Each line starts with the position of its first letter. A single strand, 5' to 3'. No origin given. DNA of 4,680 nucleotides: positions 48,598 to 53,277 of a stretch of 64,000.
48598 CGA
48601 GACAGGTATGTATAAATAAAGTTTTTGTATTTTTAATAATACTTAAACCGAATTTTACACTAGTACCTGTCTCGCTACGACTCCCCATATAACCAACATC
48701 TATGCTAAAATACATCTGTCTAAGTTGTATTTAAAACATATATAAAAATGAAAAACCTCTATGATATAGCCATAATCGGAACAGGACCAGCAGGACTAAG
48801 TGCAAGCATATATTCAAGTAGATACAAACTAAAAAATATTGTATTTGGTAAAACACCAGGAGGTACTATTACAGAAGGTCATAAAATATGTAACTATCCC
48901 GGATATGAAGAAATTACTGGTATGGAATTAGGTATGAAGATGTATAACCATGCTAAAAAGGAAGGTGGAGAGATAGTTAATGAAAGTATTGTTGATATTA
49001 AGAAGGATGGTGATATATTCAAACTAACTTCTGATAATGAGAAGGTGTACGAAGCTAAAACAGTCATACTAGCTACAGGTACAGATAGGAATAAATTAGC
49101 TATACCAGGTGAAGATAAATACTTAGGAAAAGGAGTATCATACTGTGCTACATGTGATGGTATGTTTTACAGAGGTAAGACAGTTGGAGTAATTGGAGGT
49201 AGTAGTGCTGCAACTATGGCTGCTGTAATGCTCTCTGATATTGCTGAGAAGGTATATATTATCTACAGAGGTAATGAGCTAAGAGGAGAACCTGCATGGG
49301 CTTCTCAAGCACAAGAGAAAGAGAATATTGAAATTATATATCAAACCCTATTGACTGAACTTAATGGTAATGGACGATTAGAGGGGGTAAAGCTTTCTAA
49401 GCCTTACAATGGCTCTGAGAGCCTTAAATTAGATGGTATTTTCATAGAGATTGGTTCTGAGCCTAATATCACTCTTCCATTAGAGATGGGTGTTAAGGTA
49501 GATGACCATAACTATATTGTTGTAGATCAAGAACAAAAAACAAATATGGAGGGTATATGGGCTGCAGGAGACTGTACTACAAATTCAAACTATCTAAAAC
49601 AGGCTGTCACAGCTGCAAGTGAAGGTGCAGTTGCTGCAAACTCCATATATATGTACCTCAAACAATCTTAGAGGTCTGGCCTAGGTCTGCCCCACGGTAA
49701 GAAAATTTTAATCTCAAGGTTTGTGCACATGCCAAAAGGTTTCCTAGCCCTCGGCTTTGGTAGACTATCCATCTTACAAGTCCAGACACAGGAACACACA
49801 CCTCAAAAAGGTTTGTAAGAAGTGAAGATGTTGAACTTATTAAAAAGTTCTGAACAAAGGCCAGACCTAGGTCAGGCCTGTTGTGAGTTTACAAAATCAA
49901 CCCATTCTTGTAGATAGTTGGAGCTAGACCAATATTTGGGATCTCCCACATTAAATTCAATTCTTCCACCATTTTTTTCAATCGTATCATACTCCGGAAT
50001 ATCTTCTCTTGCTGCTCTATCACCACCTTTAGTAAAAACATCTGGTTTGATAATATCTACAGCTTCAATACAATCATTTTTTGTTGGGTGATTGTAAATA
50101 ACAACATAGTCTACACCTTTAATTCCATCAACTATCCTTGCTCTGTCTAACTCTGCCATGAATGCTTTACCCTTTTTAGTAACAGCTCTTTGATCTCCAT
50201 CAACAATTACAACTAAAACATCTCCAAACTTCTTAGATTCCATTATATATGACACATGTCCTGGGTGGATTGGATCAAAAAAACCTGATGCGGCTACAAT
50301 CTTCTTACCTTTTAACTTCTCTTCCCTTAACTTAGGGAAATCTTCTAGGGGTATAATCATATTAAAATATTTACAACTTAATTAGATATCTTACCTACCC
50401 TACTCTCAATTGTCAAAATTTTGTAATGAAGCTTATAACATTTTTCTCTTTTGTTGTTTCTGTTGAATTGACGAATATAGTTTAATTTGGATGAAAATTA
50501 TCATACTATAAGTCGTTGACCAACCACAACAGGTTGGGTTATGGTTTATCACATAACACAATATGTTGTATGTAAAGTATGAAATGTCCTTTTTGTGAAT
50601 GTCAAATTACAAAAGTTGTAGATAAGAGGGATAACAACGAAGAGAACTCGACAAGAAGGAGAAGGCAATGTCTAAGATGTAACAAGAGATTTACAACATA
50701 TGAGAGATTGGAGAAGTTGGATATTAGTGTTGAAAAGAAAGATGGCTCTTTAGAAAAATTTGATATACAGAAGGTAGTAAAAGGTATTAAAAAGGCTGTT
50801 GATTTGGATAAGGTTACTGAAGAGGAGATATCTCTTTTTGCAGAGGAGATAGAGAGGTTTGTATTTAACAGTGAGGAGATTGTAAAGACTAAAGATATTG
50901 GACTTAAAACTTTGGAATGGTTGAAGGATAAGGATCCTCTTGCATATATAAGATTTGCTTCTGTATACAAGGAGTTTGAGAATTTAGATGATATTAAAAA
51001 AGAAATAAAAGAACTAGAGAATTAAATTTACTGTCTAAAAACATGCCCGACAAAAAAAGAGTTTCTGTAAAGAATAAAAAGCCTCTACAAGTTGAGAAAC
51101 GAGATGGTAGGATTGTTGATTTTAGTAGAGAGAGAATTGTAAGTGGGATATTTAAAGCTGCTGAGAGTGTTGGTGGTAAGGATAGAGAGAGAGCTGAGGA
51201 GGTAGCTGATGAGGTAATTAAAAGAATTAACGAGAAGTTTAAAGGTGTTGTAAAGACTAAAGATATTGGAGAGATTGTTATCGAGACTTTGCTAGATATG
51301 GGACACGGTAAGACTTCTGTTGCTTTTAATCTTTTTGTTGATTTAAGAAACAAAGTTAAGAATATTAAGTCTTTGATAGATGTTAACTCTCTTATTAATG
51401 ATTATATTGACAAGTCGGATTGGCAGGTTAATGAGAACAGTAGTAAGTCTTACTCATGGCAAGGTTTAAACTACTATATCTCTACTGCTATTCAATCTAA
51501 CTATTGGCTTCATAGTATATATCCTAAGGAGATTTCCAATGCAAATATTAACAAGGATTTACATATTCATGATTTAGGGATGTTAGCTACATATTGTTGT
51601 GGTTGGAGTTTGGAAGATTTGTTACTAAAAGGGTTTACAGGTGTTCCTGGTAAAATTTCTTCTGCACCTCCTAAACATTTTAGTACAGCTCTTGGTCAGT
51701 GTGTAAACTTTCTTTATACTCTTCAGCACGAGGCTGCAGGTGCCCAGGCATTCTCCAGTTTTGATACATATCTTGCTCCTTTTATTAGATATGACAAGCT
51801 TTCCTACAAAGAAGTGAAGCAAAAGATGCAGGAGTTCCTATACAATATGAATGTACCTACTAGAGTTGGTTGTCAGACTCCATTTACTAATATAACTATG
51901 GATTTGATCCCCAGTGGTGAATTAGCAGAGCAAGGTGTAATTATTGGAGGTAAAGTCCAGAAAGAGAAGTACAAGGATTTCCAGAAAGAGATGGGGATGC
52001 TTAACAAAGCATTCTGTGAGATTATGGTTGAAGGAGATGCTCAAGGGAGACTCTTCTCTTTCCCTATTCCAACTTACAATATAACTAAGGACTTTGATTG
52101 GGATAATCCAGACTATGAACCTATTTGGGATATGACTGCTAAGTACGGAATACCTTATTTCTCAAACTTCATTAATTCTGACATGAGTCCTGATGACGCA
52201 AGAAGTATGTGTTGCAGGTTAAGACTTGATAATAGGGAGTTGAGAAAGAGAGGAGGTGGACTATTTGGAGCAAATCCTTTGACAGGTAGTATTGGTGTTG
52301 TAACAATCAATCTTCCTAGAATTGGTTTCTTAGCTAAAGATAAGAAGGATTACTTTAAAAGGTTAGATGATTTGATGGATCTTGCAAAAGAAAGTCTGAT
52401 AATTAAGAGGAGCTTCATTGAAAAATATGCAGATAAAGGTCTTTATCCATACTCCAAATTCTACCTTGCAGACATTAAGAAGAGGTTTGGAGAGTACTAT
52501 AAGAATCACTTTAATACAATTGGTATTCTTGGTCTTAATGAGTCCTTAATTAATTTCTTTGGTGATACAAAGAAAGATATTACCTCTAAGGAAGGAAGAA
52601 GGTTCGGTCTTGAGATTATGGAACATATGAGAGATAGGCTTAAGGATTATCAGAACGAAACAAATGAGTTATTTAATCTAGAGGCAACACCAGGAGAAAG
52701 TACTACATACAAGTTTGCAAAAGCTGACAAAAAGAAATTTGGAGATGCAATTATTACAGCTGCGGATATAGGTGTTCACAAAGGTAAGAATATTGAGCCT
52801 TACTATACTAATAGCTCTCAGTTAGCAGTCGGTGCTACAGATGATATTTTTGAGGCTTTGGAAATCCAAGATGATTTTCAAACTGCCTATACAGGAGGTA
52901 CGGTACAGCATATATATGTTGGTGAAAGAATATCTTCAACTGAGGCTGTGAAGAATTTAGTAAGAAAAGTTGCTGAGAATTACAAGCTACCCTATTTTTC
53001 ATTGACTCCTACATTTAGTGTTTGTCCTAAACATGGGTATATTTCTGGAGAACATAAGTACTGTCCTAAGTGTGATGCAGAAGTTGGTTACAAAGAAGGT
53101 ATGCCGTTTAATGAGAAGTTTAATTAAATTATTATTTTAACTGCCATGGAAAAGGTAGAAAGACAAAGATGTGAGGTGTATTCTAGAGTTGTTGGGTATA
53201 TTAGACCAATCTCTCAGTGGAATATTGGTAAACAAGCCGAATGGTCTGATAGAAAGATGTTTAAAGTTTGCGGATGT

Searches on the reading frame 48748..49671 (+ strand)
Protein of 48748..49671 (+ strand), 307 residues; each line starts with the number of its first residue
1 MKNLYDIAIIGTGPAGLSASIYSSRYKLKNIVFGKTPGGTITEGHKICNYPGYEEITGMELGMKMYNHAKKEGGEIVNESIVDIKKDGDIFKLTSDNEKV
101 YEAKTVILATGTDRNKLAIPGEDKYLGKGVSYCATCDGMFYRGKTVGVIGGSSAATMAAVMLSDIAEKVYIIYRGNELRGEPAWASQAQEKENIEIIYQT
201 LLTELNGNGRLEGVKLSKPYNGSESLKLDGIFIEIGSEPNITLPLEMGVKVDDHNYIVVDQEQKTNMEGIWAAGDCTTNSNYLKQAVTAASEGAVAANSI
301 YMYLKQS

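Call 8: search_protein_families(library=pfam, proteins=[window:48748-49671:+], max_evalue=0.001)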
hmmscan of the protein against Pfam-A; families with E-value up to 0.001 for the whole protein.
window:48748-49671:+ (307 aa): 8 families
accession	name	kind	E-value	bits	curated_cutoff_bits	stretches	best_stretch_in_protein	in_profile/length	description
PF07992.20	Pyr_redox_2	-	5.8e-48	164.2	26.1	1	5-293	1-291/291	Pyridine nucleotide-disulphide oxidoreductase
PF13738.12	Pyr_redox_3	-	2.3e-19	70.2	30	1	78-274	101-305/305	Pyridine nucleotide-disulphide oxidoreductase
PF00070.33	Pyr_redox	-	1.2e-08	35.8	22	1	146-217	2-80/82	Pyridine nucleotide-disulphide oxidoreductase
PF00890.30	FAD_binding_2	-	1.4e-06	28.2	20.4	0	6-38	1-33/414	FAD binding domain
PF03486.20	HI0933_like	-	3.2e-06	27.2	50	0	6-35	2-31/244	HI0933-like protein Rossmann domain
PF01266.30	DAO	-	1.9e-05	24.8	27.9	0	62-113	152-205/353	FAD dependent oxidoreductase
PF01134.28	GIDA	-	0.00015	21.4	22.1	0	75-124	112-162/391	Glucose inhibited division protein A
PF13454.12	NAD_binding_9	-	0.00052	20.5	21.8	0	75-112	117-154/155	FAD-NAD(P)-binding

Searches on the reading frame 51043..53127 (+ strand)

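Call 8: search_protein_families(library=pfam, proteins=[window:51043-53127:+], max_evalue=0.001)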
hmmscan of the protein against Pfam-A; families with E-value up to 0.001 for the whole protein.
window:51043-53127:+ (694 aa): 2 families
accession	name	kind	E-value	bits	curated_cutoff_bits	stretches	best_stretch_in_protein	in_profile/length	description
PF13597.11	NRDD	-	1.5e-181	605.4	26.2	1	131-679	1-529/562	Anaerobic ribonucleoside-triphosphate reductase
PF03477.21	ATP-cone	-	1.3e-16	61.3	25.8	1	16-88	2-72/88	ATP cone domain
